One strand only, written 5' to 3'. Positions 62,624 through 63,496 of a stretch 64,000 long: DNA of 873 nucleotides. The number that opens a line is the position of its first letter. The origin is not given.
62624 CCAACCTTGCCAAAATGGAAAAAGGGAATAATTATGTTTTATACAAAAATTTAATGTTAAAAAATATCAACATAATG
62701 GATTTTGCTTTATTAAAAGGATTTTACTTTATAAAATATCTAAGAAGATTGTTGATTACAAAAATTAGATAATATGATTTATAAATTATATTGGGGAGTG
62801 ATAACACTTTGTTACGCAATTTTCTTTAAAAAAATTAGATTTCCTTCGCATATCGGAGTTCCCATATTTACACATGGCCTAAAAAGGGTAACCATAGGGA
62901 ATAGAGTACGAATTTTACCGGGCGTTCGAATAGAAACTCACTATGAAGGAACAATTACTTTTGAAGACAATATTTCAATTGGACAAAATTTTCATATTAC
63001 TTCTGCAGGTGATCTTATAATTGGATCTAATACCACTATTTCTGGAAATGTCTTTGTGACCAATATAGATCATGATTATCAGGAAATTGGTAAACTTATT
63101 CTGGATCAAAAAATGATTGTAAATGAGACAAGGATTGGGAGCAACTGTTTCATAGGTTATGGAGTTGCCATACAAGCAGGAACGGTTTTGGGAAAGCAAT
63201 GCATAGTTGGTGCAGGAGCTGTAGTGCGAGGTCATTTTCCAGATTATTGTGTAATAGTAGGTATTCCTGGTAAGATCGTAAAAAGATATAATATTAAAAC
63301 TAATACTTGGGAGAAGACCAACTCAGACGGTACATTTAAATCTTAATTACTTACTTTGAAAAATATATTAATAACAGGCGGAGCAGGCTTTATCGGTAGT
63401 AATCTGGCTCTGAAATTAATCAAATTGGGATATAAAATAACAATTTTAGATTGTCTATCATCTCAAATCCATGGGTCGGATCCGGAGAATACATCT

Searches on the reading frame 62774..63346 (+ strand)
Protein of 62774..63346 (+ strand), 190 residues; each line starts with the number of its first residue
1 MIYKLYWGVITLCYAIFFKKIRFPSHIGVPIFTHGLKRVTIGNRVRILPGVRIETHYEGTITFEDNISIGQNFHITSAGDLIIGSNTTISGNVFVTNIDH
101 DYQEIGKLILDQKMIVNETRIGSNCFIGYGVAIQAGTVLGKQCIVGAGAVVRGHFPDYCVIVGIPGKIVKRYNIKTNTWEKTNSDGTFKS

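Call 41: search_protein_families(library=pfam, proteins=[window:62774-63346:+], max_evalue=0.00001)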
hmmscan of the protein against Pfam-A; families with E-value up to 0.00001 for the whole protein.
window:62774-63346:+ (190 aa): 3 families
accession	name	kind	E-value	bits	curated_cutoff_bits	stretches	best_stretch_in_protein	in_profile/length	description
PF00132.30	Hexapep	-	8.5e-14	51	27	1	119-153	2-36/36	Bacterial transferase hexapeptide (six repeats)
PF14602.12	Hexapep_2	-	6.3e-08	32.6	27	1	119-151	2-32/34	Hexapeptide repeat of succinyl-transferase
PF25084.1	LbH_EIF2B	-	9.3e-06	26.1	54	0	66-151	27-99/105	EIF2B subunit epsilon LbH domain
